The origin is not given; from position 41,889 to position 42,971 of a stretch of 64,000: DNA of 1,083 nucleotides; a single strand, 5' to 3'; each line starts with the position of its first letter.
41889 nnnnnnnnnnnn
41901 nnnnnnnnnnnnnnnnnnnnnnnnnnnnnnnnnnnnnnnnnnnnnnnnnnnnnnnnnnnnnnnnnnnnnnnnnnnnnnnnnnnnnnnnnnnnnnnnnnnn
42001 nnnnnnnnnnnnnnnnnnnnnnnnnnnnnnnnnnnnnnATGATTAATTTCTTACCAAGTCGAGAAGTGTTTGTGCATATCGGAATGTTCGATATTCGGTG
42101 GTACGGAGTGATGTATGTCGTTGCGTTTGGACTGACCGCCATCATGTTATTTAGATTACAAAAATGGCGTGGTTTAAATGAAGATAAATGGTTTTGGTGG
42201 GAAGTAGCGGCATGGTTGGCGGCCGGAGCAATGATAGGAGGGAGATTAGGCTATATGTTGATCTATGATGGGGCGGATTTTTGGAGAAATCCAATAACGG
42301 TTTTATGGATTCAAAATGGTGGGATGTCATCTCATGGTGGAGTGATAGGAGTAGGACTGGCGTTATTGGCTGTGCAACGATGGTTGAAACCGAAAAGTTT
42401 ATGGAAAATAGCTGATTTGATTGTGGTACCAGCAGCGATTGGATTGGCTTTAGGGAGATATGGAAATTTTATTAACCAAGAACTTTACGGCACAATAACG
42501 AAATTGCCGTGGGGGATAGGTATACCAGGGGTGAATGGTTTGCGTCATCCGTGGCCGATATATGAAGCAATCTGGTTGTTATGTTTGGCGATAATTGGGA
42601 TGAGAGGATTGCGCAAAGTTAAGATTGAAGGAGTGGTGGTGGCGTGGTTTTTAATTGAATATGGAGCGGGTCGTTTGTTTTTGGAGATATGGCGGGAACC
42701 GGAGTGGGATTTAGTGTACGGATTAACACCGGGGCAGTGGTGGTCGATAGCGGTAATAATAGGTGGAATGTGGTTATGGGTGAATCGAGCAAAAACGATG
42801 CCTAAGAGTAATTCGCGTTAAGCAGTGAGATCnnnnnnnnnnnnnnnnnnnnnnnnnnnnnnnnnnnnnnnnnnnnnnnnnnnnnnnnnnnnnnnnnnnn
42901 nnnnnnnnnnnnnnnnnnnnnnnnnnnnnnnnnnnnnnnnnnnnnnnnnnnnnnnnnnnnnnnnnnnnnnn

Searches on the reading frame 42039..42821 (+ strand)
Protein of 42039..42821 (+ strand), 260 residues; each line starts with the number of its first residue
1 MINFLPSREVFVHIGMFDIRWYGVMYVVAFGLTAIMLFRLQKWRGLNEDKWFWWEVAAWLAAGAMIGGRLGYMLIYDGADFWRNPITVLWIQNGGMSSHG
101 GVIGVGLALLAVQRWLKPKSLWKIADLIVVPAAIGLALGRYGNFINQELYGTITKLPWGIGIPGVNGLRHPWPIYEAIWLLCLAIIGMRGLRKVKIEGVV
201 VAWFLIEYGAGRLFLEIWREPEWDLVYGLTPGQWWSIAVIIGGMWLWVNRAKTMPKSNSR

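Call 10: search_protein_families(library=pfam, proteins=[window:42039-42821:+], max_evalue=1)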
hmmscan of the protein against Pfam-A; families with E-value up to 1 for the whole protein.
window:42039-42821:+ (260 aa): 1 family
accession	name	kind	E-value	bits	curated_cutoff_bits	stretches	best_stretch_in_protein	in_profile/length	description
PF01790.23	LGT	-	1.3e-56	192.1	24.9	1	10-248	2-239/240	Prolipoprotein diacylglyceryl transferase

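Call 13: find_related_loci(query=window:42039-42821:+, collection=genome_contigs, flank=4000)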
Query window:42039-42821:+ (260 aa) in genome_contigs; peptide patterns used: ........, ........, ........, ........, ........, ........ (x = any residue, [..] = any of these).
10 stretches matched a pattern; 1 encode a relative of the query (tblastn E <= 1e-3); 1 distinct loci.
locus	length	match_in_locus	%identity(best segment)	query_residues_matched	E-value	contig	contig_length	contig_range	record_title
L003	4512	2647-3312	30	8-222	6e-23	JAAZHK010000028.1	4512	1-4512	MAG: Mycoplasmatota bacterium isolate AS15tlH2ME_227 26506_AS15, whole genome shotgun sequence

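Call 15: find_homologous_proteins(query=window:42039-42821:+, max_evalue=1e-30)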
Query window:42039-42821:+ (260 aa): 482 proteins with E <= 1e-30 among 4416 candidates; the best 120 are listed.
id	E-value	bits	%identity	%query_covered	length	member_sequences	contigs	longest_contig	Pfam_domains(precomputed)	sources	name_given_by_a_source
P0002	3.8e-172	589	100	100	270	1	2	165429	PF01790.24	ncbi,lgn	-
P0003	1.8e-83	298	56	100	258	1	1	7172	PF01790.24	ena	-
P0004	8.0e-77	276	54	94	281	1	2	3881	PF01790.24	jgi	jgi:phosphatidylglycerol---prolipoprotein diacylglyceryl transferase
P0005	6.2e-65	237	50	98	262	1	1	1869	PF01790.24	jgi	jgi:phosphatidylglycerol:prolipoprotein diacylglycerol transferase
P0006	3.1e-64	235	46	100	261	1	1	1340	PF01790.24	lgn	-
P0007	2.5e-62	229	45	99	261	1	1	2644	PF01790.24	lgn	-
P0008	6.0e-62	228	47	100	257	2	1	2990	PF01790.24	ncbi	-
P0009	9.3e-62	227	45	100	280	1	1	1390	PF01790.24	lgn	-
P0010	2.1e-61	226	50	97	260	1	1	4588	PF01790.24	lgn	-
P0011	3.3e-61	225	50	95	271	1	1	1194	PF01790.24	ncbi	-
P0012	1.7e-60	223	47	100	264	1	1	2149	PF01790.24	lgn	-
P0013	3.6e-60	222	48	95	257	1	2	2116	PF01790.24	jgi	jgi:phosphatidylglycerol---prolipoprotein diacylglyceryl transferase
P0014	6.9e-60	221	48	99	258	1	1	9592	PF01790.24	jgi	jgi:phosphatidylglycerol---prolipoprotein diacylglyceryl transferase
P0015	8.7e-60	221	47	97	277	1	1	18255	PF01790.24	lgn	-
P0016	1.5e-59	220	46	89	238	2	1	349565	PF01790.24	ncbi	ncbi:MAG: prolipoprotein diacylglyceryl transferase [Candidatus Peribacteraceae bacterium]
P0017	1.8e-59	219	51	97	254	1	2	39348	PF01790.24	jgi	jgi:phosphatidylglycerol---prolipoprotein diacylglyceryl transferase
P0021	1.3e-58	217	48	99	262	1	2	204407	PF01790.24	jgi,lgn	jgi:phosphatidylglycerol:prolipoprotein diacylglycerol transferase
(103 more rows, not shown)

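Call 17: find_encoding_contigs(protein=P0003, flank=6000, max_places=3)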
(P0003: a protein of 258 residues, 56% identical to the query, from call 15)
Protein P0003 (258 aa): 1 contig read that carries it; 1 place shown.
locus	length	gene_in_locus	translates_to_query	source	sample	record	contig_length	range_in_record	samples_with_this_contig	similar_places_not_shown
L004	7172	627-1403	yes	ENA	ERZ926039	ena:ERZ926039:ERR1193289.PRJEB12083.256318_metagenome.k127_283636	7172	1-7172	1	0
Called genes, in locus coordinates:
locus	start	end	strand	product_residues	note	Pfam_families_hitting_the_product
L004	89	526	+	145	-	-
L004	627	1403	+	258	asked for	PF01790:LGT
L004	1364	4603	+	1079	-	PF00580:UvrD-helicase, PF13245:AAA_19, PF13361:UvrD_C, PF13538:UvrD_C_2 (faint), PF12705:PDDEXK_1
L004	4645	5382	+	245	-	PF13462:Thioredoxin_4, PF13098:Thioredoxin_2 (weak), PF01323:DSBA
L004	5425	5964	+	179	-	-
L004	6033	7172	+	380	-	?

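Call 18: find_encoding_contigs(protein=P0004, flank=6000, max_places=3)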
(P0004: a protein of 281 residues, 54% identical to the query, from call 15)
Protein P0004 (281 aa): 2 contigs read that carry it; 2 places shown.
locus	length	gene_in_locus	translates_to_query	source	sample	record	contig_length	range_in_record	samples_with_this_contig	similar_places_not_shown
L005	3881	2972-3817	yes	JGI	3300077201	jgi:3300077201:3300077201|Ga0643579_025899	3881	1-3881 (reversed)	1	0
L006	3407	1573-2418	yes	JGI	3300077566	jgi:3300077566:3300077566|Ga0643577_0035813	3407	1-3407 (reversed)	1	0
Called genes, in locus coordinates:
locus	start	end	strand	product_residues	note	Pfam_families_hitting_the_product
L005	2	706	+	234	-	PF02896:PEP-utilizers_C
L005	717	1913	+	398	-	PF21088:MS_channel_1st, PF00924:MS_channel_2nd, PF21082:MS_channel_3rd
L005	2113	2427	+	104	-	-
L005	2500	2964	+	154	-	-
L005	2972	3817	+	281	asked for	PF01790:LGT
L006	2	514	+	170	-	?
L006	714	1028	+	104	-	-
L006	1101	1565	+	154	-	-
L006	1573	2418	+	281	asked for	PF01790:LGT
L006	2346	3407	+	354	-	?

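Call 32: find_encoding_contigs(protein=P0017, flank=5000, max_places=2)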
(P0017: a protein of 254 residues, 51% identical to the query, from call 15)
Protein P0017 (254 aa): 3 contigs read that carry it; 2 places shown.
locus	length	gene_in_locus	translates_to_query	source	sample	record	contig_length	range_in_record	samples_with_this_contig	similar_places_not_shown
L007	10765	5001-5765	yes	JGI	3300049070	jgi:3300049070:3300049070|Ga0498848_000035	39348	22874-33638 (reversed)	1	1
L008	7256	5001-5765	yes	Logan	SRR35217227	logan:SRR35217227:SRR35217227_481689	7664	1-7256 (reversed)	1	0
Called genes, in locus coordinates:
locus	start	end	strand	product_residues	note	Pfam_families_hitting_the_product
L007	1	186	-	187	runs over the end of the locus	-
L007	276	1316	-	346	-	PF00814:TsaD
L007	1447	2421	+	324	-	PF13579:Glyco_trans_4_4 (weak), PF13439:Glyco_transf_4 (weak), PF20706:GT4-conflict (weak), PF00534:Glycos_transf_1, PF13692:Glyco_trans_1_4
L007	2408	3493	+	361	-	PF13439:Glyco_transf_4, PF13579:Glyco_trans_4_4, PF20706:GT4-conflict, PF00534:Glycos_transf_1, PF13692:Glyco_trans_1_4, PF13524:Glyco_trans_1_2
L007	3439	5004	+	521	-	-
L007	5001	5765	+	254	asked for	PF01790:LGT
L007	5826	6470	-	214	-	PF01351:RNase_HII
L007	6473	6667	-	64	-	-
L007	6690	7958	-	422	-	PF08245:Mur_ligase_M, PF02875:Mur_ligase_C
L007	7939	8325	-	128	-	PF01687:Flavokinase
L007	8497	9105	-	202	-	-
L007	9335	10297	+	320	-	PF02739:5_3_exonuc_N, PF01367:5_3_exonuc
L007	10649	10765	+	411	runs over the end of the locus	PF14450:FtsA (weak), PF02491:SHS2_FTSA, PF06723:MreB_Mbl, PF11104:PilM_2 (weak), PF14450:FtsA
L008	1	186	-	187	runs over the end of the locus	-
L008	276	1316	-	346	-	PF00814:TsaD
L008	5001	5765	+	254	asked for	PF01790:LGT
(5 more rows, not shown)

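Call 33: find_encoding_contigs(protein=P0010, flank=5000, max_places=2)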
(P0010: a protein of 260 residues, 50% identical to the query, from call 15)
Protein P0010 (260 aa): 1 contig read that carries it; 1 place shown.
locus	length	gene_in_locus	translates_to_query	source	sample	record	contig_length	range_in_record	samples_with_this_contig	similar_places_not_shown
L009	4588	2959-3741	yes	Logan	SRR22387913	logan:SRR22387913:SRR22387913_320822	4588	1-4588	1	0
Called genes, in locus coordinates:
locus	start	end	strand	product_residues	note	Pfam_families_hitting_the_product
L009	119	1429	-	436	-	PF01565:FAD_binding_4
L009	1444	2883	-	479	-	PF00702:Hydrolase (faint), PF12710:HAD (weak), PF01040:UbiA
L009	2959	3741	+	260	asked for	PF01790:LGT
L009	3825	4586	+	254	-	?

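Call 34: find_encoding_contigs(protein=P0021, flank=5000, max_places=2)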
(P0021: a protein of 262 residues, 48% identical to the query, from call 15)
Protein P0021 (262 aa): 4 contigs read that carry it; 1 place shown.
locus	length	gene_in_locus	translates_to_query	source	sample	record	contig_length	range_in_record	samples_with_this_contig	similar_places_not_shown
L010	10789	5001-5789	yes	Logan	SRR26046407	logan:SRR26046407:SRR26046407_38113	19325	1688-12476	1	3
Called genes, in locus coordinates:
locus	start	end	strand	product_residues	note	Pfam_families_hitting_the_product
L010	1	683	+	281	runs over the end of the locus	PF04536:TPM_phosphatase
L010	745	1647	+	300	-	-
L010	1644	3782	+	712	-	PF18981:InlK_D3 (faint), PF18911:PKD_4, PF00801:PKD (weak), PF22352:K319L-like_PKD (faint), PF18911:PKD_4, PF00801:PKD, PF18911:PKD_4 (weak)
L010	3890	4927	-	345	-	PF00814:TsaD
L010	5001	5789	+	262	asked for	PF01790:LGT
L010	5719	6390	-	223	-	PF01351:RNase_HII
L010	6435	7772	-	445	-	PF08245:Mur_ligase_M, PF02875:Mur_ligase_C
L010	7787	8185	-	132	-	PF01687:Flavokinase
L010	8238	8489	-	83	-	-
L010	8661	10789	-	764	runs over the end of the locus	PF00456:Transketolase_N, PF02779:Transket_pyr, PF02780:Transketolase_C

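Call 40: search_protein_families(library=phrogs, proteins=[L005:2113-2424:+, L005:2500-2961:+, L004:89-523:+], max_evalue=1)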
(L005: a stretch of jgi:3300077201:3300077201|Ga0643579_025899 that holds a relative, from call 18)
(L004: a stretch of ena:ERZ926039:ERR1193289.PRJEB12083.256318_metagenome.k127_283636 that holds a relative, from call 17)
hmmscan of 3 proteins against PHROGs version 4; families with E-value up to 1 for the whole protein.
L005:2113-2424:+ (104 aa): 3 families
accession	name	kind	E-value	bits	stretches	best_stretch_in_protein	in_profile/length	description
phrog_37244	-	unknown function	0.061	14.7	0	70-90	42-62/87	-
phrog_19274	-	unknown function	0.074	14.6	1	16-102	57-146/156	-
phrog_30899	-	unknown function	0.22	12.3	1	34-49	14-29/42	-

L005:2500-2961:+ (154 aa): 0 families

L004:89-523:+ (145 aa): 0 families

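Call 41: search_protein_families(library=padloc, proteins=[L005:2113-2424:+, L005:2500-2961:+, L004:89-523:+], max_evalue=1)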
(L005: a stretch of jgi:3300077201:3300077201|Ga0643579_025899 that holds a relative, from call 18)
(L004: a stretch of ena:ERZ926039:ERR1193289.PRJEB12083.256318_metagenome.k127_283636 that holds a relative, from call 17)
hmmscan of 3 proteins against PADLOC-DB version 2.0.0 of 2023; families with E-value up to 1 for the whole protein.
L005:2113-2424:+ (104 aa): 0 families

L005:2500-2961:+ (154 aa): 0 families

L004:89-523:+ (145 aa): 0 families

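Call 42: search_protein_families(library=pfam, proteins=[L005:2113-2424:+, L005:2500-2961:+, L004:89-523:+], max_evalue=1)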
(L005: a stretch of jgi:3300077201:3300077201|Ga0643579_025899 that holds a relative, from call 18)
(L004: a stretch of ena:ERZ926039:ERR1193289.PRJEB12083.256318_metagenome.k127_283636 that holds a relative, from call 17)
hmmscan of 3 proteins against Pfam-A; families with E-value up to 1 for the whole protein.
L005:2113-2424:+ (104 aa): 0 families

L005:2500-2961:+ (154 aa): 1 family
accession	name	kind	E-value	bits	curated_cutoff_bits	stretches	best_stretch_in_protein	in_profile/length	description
PF02782.22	FGGY_C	-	0.23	11.6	27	1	63-151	3-91/198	FGGY family of carbohydrate kinases, C-terminal domain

L004:89-523:+ (145 aa): 0 families

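Call 54: find_encoding_contigs(protein=P0005, flank=3000, max_places=2)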
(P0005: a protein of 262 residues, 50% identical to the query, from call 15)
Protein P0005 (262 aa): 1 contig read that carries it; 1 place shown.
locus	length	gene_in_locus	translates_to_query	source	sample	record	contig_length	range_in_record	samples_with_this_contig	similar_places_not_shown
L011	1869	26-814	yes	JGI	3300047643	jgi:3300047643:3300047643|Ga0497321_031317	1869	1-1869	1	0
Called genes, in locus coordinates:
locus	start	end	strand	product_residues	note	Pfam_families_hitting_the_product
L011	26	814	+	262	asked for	PF01790:LGT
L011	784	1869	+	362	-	?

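Call 55: find_encoding_contigs(protein=P0014, flank=4000, max_places=2)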
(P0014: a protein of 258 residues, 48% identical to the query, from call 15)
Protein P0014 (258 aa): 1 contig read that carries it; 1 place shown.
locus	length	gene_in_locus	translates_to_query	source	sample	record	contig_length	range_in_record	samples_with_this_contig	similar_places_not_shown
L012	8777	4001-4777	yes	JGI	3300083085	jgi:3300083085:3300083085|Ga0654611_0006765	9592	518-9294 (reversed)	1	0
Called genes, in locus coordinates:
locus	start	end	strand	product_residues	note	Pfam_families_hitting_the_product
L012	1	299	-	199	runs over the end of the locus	?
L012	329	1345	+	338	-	PF20706:GT4-conflict, PF00534:Glycos_transf_1, PF13692:Glyco_trans_1_4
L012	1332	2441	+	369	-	PF13439:Glyco_transf_4, PF13579:Glyco_trans_4_4, PF20706:GT4-conflict, PF00534:Glycos_transf_1, PF13692:Glyco_trans_1_4, PF13524:Glyco_trans_1_2 (weak)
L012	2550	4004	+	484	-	-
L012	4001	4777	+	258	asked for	PF01790:LGT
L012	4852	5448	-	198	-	PF01351:RNase_HII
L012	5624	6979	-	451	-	PF08245:Mur_ligase_M, PF02875:Mur_ligase_C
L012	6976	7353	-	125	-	PF01687:Flavokinase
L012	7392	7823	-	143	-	-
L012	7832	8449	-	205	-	-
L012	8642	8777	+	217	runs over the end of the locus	?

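Call 56: find_encoding_contigs(protein=P0015, flank=4000, max_places=2)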
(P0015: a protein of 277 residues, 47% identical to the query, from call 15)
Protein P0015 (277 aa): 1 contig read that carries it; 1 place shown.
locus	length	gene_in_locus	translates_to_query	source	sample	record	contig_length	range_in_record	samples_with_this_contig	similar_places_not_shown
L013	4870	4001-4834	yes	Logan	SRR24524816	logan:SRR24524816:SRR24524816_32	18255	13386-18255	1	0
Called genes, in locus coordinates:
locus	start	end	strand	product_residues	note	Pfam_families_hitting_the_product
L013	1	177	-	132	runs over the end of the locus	-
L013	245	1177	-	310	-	PF13793:Pribosyltran_N, PF00156:Pribosyltran, PF14572:Pribosyl_synth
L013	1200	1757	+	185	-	-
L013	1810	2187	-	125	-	PF04956:TrbC (weak), PF18895:T4SS_pilin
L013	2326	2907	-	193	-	-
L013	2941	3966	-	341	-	PF00814:TsaD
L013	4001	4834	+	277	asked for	PF01790:LGT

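Call 78: search_protein_families(library=ncbifam, proteins=[L005:2113-2424:+, L005:2500-2961:+, L004:89-523:+], max_evalue=1)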
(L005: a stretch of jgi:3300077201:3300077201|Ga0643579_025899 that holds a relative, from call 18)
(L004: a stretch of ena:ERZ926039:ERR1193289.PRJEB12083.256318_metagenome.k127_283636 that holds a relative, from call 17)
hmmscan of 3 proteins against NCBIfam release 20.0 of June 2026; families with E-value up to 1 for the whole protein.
L005:2113-2424:+ (104 aa): 0 families

L005:2500-2961:+ (154 aa): 0 families

L004:89-523:+ (145 aa): 1 family
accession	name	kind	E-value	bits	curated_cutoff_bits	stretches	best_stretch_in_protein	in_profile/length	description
NF040547.1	blaSFC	exception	0.14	11.3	680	1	6-53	120-165/309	SFC family carbapenem-hydrolyzing class A beta-lactamase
